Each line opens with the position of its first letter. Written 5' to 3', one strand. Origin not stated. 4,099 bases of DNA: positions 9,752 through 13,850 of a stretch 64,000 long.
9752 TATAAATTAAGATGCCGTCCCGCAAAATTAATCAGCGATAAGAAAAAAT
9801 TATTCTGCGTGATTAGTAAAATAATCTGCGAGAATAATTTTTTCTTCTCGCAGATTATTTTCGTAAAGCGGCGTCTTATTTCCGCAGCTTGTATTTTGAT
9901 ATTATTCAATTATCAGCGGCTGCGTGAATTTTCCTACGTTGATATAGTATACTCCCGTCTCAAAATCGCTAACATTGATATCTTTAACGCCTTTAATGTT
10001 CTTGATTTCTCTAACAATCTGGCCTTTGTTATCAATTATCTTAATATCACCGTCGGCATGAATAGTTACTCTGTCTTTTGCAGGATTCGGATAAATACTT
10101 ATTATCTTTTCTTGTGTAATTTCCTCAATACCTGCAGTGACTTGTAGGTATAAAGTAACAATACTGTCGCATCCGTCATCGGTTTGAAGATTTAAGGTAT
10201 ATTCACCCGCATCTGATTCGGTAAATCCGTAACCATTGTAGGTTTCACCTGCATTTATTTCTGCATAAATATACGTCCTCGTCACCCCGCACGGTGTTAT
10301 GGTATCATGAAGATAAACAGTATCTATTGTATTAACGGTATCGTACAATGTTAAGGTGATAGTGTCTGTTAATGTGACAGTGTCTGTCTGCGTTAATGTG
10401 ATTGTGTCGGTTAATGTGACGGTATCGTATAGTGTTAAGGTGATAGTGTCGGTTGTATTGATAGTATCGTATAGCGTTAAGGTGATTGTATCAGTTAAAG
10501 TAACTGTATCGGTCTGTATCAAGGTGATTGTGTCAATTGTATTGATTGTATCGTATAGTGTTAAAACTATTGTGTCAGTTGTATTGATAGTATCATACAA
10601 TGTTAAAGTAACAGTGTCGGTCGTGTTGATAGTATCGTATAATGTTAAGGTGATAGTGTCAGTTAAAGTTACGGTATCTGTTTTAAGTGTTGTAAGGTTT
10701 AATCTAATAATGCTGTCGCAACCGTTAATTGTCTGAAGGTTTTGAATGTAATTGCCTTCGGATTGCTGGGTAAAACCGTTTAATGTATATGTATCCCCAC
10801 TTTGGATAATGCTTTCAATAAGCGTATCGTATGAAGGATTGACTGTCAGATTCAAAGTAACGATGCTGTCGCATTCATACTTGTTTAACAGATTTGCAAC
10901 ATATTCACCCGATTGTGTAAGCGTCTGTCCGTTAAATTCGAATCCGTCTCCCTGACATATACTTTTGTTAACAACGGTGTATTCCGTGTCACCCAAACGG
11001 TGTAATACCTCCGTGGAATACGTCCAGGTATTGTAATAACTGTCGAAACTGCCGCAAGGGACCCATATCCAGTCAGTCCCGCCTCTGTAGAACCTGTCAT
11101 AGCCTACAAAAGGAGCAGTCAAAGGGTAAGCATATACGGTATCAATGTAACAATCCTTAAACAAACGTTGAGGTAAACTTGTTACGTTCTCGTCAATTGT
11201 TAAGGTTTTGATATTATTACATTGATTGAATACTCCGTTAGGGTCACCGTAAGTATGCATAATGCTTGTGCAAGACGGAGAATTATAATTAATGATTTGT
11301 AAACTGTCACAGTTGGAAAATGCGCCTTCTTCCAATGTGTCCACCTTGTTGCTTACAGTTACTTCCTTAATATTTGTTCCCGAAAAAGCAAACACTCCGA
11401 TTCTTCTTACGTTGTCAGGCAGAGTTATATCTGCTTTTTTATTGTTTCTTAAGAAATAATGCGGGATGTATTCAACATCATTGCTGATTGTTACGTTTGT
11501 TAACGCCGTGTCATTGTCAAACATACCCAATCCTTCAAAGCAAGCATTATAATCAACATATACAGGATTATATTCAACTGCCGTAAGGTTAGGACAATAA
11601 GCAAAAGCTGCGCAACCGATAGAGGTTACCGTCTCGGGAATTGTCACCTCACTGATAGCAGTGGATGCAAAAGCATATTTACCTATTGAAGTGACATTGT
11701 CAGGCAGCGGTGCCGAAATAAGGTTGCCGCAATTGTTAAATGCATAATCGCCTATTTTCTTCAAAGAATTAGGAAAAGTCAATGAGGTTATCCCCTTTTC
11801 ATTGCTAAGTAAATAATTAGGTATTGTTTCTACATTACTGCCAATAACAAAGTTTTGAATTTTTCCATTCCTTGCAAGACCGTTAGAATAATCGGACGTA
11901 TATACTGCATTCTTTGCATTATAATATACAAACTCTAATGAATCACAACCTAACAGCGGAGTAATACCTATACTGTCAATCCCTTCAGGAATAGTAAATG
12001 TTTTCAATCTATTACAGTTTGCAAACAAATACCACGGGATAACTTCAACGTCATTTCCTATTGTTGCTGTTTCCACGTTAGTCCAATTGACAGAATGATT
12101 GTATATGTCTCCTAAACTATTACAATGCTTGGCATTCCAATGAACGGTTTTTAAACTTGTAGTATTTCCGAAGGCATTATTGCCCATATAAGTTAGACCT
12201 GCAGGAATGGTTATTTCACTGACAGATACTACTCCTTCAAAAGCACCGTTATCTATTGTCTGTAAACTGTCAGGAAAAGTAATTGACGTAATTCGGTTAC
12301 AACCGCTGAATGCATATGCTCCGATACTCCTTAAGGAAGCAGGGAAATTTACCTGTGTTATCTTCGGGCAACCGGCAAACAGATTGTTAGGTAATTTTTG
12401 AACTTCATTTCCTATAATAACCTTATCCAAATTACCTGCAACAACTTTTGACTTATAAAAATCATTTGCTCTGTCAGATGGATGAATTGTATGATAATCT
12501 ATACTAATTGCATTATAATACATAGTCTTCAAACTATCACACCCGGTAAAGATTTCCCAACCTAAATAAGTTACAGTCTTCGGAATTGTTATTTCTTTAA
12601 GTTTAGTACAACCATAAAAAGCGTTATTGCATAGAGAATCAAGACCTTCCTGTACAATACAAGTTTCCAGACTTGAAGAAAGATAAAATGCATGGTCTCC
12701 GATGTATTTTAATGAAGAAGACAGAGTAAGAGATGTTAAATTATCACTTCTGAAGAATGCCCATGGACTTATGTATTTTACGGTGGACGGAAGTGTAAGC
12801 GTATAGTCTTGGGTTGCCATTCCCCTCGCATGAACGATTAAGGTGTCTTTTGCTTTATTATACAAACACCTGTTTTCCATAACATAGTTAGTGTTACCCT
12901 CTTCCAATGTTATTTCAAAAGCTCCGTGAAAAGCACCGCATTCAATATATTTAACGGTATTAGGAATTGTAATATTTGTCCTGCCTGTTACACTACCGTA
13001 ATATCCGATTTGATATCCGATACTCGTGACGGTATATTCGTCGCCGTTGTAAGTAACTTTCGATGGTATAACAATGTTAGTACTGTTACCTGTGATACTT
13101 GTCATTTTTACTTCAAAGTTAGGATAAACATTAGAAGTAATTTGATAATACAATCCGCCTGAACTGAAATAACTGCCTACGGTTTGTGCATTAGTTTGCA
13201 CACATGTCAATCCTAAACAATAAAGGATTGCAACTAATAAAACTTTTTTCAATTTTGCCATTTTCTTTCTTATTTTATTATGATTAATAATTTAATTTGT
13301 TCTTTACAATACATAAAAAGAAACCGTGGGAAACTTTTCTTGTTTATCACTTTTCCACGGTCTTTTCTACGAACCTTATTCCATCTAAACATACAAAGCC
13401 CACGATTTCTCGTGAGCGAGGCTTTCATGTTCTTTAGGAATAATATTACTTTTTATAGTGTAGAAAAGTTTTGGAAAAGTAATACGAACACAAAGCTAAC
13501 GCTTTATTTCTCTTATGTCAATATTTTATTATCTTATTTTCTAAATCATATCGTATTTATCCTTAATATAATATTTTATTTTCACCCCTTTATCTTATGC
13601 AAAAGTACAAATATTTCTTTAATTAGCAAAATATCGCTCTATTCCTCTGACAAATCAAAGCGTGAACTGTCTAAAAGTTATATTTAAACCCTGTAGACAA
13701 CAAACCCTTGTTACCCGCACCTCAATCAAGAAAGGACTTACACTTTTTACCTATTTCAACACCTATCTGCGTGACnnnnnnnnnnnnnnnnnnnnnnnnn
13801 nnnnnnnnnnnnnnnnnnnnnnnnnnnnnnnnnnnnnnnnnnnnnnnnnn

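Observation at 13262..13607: Conserved roughly 340-nt 5' leader upstream of a T9SS LRR cargo gene (copy A): candidate cis-regulatory RNA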

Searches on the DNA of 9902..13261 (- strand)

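Call 84: search_with_rna_model(model_id=R1, sources=[L023, L024], max_evalue=1, show_alignments=2)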
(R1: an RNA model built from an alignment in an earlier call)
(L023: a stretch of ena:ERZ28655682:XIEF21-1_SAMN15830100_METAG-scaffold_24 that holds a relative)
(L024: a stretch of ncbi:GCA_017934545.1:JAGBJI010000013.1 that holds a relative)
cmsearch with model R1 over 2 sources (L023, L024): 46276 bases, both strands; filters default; matches with E-value up to 1: 6.
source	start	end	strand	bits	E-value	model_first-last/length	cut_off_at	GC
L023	2099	2278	-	78.7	1.8e-13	1-182/182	no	0.37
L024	2099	2278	-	78.7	1.8e-13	1-182/182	no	0.37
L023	9763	9956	+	73.1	2.1e-12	1-182/182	no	0.34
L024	9763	9956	+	73.1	2.1e-12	1-182/182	no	0.34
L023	9769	9958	-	15.5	0.32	1-182/182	no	0.34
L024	9769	9958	-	15.5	0.32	1-182/182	no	0.34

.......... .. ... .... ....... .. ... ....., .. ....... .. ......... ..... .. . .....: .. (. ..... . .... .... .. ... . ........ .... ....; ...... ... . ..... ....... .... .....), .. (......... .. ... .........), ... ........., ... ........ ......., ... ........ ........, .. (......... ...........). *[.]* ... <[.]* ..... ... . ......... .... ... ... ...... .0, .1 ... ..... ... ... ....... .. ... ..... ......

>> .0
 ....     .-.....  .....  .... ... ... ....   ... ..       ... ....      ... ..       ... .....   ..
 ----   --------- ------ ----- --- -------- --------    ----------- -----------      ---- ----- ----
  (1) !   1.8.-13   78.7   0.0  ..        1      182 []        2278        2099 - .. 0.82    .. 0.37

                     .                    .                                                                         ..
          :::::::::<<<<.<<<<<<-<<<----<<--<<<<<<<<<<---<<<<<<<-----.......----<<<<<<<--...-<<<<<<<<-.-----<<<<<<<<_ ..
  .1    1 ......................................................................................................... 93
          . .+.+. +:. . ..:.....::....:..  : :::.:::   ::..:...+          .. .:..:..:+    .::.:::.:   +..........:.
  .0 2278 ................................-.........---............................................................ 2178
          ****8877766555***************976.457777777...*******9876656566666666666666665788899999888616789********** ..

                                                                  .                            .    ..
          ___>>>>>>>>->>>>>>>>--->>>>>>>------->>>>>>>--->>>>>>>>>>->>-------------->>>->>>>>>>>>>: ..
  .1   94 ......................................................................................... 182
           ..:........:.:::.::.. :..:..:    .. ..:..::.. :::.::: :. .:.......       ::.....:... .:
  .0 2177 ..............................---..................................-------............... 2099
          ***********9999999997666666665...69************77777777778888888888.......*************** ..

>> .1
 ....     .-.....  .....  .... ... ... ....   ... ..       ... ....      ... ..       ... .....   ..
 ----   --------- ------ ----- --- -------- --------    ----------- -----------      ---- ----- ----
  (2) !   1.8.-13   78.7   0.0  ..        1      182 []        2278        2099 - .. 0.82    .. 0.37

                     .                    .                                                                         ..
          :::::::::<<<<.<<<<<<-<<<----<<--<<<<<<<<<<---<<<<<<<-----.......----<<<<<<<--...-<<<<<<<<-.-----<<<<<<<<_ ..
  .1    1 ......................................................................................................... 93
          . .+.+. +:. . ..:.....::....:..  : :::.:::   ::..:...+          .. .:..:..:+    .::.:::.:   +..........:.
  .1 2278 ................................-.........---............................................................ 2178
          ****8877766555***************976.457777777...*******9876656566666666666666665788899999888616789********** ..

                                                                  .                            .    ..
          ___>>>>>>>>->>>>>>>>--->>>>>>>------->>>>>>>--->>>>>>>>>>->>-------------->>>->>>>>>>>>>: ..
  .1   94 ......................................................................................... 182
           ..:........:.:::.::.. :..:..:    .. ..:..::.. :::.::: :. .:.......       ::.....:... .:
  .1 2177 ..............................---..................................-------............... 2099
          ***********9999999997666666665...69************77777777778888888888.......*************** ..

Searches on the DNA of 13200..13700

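Call 13: search_rna_families(source=window, start=13200, end=13700, threshold=evalue, max_evalue=10)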
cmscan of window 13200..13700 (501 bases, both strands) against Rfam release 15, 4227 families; matches with E-value up to 10: 4.
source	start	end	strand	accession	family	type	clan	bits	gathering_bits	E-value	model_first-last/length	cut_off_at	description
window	13342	13486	-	RF00648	MIR396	Gene; miRNA;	-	20.5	80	0.14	1-118/118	no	MIR396 microRNA precursor family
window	13343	13487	+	RF00648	MIR396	Gene; miRNA;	-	19.2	80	0.32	1-118/118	no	MIR396 microRNA precursor family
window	13454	13516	+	RF01666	rox2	Cis-reg;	-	16.5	55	6.5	1-71/71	no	Drosophila rox2 ncRNA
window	13307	13376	-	RF04294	mir-3578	Gene; miRNA;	CL00149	15.5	78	7.3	1-82/82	no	mir-3578 microRNA precursor family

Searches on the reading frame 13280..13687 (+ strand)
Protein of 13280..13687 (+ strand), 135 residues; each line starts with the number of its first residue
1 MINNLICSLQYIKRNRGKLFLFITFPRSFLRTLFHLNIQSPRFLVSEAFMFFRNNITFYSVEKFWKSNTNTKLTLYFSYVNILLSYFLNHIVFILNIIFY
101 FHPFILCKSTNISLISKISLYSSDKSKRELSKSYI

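Call 43: search_protein_families(library=pfam, proteins=[window:13280-13687:+], max_evalue=0.01)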
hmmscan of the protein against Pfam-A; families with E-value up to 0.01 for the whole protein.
window:13280-13687:+ (135 aa): 0 families

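Call 53: find_homologous_proteins(query=window:13280-13687:+, max_evalue=1)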
Query window:13280-13687:+ (135 aa): 1 proteins with E <= 1 among 14 candidates.
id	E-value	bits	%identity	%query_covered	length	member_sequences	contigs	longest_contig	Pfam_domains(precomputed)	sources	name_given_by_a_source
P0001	9.8e-72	257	98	94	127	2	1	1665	-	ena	-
